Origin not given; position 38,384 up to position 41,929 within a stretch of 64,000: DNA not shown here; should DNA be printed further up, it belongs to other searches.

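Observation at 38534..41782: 1083-aa acidic lipoprotein with no recognisable domains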

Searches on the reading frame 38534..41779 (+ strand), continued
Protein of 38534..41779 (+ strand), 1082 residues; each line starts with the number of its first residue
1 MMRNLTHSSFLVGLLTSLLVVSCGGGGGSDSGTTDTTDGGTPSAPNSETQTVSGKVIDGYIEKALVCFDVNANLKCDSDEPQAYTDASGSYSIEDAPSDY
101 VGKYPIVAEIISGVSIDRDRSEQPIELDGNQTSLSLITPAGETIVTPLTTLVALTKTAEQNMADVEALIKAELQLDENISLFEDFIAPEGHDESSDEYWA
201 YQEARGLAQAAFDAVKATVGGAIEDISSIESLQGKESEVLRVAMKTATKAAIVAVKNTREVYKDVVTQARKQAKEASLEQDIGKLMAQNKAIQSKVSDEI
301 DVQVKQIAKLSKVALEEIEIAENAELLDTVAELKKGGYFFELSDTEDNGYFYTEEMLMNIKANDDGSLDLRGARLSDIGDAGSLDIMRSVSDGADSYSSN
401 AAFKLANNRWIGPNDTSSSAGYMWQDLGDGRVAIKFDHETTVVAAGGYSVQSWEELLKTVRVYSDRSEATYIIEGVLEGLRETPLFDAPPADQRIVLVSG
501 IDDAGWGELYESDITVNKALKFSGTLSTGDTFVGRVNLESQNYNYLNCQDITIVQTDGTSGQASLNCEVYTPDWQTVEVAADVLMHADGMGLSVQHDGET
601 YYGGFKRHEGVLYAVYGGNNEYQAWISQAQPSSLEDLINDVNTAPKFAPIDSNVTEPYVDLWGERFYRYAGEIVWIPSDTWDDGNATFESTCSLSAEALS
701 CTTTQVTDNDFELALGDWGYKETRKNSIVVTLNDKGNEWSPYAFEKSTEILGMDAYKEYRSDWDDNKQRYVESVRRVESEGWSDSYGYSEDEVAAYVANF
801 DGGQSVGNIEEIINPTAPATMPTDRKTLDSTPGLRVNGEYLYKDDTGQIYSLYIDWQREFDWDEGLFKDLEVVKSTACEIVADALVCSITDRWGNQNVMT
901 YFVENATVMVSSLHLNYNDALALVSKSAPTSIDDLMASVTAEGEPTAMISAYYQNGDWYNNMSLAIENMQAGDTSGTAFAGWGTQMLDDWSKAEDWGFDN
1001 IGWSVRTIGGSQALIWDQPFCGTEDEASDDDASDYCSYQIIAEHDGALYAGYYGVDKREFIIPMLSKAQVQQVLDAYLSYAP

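Call 40: predict_structure(alignment_id=A2)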
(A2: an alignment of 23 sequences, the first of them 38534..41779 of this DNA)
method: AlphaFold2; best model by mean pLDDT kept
length: 1082 residues; sequences in the alignment: 23
mean_pLDDT: 51.2   pTM: 0.39
mean pLDDT of the five models: 51.2, 49.7, 49.7, 49.2, 47.8
residues with pLDDT >= 90: 122; 70-90: 78; 50-70: 246; < 50: 636
segments of 3 or more residues with pLDDT < 50: 1-3, 337-362, 370-451, 453-526, 528-589, 617-632, 640-658, 660-663, 677-759, 778-788, 790-839, 852-877, 879-885, 892-930, 932-1002, 1019-1036, 1053-1065, 1080-1082
pLDDT, mean of each block of 10 residues (from residue 1): 52 58 55 54 75 91 98 96 97 97 97 94 91 96 95 89 93 89 69 63 65 60 56 55 63 64 67 76 83 87 90 88 75 57 37 38 47 33 30 29 26 34 40 39 33 47 40 43 41 30 28 27 40 38 40 43 42 34 39 52 57 47 36 49 36 41 52 51 34 33 29 27 27 31 32 44 56 51 43 39 28 32 36 42 59 34 28 37 47 43 33 32 34 42 32 33 29 30 32 35 53 55 42 50 55 41 48 55 33
secondary structure, 60 per line:
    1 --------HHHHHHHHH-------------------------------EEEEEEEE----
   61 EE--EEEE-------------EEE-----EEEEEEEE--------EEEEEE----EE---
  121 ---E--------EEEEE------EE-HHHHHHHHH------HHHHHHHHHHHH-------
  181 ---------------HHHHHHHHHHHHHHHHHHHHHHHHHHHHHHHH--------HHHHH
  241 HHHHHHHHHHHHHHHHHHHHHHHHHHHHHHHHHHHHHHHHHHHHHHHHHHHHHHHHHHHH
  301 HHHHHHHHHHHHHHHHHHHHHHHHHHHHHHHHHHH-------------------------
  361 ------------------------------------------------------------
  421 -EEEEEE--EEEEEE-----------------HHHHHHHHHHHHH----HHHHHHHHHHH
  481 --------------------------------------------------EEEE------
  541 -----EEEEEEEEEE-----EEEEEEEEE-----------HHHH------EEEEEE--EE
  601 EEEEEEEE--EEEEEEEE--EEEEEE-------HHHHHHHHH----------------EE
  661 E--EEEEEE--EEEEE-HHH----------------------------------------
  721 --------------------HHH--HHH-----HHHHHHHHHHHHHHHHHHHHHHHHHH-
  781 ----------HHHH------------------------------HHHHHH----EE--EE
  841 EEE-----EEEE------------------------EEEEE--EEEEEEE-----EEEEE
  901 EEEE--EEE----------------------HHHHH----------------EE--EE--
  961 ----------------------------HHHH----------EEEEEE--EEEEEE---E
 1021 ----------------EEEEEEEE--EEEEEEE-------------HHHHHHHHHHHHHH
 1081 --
elements in order (helices of 4 or more, strands of 3 or more residues): H9-17 E49-56 E65-68 E82-84 E90-97 E106-111 E133-137 H147-155 H162-173 H196-227 H236-335 E422-427 E430-435 H453-465 H470-480 E531-534 E546-555 E561-569 H581-584 E591-596 E599-608 E611-618 E621-626 H634-642 E659-661 E664-669 E672-676 H754-779 H791-794 H825-830 E839-843 E849-852 E877-881 E884-890 E896-904 E907-909 H932-936 H989-992 E1003-1008 E1011-1016 E1037-1044 E1047-1053 H1067-1080

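Call 44: fold_search(model_id=the predicted structure, library=pdb)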
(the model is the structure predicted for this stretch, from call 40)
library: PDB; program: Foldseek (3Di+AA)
matches with E <= 10: 345; with E <= 0.001: 0
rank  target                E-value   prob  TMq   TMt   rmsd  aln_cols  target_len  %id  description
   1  6e5q                  1.6e-01  0.41  0.04  0.24  14.9       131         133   12  Crystal structure of the apo domain-swapped dimer Q108K:T51D:A28H mutant of human Cellular Retinol Binding Protein II (released 2019-10-16)
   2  6vid_F                1.9e-01  0.51  0.04  0.27  13.9       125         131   13  The Crystal Structure of Aps Domain-Swapped Trimer Q108K:K40D:T53A:R58L:Q38F:Q4F Variant of HCRBPII (released 2020-08-19)
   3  7ucv_A                2.2e-01  0.33  0.04  0.24  19.5       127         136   15  The Crystal Structure of Apo Domain-Swapped Dimer Q108K:T51D:A28CL36C R58:H:H:H:N59 HCRBPII with Histidine Insertion i (released 2023-10-18)
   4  6vid_A                2.5e-01  0.30  0.04  0.23  15.0       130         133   14  The Crystal Structure of Aps Domain-Swapped Trimer Q108K:K40D:T53A:R58L:Q38F:Q4F Variant of HCRBPII (released 2020-08-19)
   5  7ud3_A                2.5e-01  0.16  0.04  0.20  19.3       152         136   10  The Crystal Structure of Domain-Swapped Dimer Q108K:T51D:A28C:L36C:F57:W:W:W:R58 Mutant of hCRBPII with a Histidine In (released 2023-10-18)
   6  7uct_A                2.7e-01  0.15  0.04  0.19  19.9       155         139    8  The Crystal Structure of Apo Domain-Swapped Dimer F57:H:H:H:H:H:H:R58 Mutant of HCRBPII with Histidine Insertion in th (released 2023-10-18)
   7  6e50                  3.0e-01  0.25  0.04  0.23  14.8       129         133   15  Crystal structure of the apo domain-swapped dimer Q108K:K40L:T51F mutant of human Cellular Retinol Binding Protein II (released 2019-10-16)
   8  6vis_A                3.4e-01  0.25  0.04  0.23  15.2       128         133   14  The Crystal Structure of Domain-Swapped Trimer Q108K:K40D:T53A:R58L:Q38F:Q4F:V62E Variant of HCRBPII (released 2020-09-09)
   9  4zh6                  3.8e-01  0.23  0.04  0.23  14.8       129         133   15  Crystal Structure of the Domain-Swapped Dimer Y60L mutant of Human Cellular Retinol Binding Protein II (released 2016-06-08)
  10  5dpq_A                4.4e-01  0.23  0.04  0.24  14.9       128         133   15  Crystal Structure of E72A mutant of domain swapped dimer Human Cellular Retinol Binding Protein (released 2016-09-14)
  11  6wnf_A                4.7e-01  0.12  0.04  0.19  15.3       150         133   10  The Crystal Structure of Apo Domain-Swapped Dimer Q108K:K40D:T53A:R58L:Q38F:Q4F:F57H Variant of HCRBPII (released 2020-08-19)
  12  4azr_A                5.2e-01  0.28  0.04  0.23  16.3       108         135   15  Human epidermal fatty acid-binding protein (FABP5) in complex with the endocannabinoid anandamide (released 2013-08-07)
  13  4azm_B                5.5e-01  0.21  0.04  0.23  16.7       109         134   15  Human epidermal fatty acid-binding protein (FABP5) in complex with the inhibitor BMS-309413 (released 2013-08-07)
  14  4azm_A                5.5e-01  0.21  0.04  0.23  16.5       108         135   15  Human epidermal fatty acid-binding protein (FABP5) in complex with the inhibitor BMS-309413 (released 2013-08-07)
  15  8yt8_B                5.5e-01  0.09  0.04  0.10  26.4       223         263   12  Cryo-EM structure of the dystrophin glycoprotein complex (released 2024-12-11)
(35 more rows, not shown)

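Call 60: find_encoding_contigs(protein=P0023, flank=6000, max_places=2)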
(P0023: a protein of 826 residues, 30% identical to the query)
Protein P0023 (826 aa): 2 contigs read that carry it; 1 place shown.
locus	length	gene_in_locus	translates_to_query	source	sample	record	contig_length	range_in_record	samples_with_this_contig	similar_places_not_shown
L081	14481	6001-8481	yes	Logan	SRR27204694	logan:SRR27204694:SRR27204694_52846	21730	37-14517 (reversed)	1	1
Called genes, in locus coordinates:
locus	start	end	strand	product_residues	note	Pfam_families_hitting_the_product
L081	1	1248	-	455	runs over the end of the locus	PF06723:MreB_Mbl, PF00012:HSP70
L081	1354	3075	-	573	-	PF00732:GMC_oxred_N, PF05199:GMC_oxred_C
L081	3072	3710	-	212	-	PF13618:Gluconate_2-dh3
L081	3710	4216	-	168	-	PF00578:AhpC-TSA, PF08534:Redoxin, PF00085:Thioredoxin (weak), PF13098:Thioredoxin_2 (weak), PF13905:Thioredoxin_8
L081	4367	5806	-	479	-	PF10282:Lactonase (faint)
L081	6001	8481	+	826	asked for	-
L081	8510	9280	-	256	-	PF00950:ABC-3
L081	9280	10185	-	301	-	PF01297:ZnuA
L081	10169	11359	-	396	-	-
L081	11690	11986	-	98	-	-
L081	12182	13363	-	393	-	PF04664:OGFr_N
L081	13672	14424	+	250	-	PF00392:GntR, PF07729:FCD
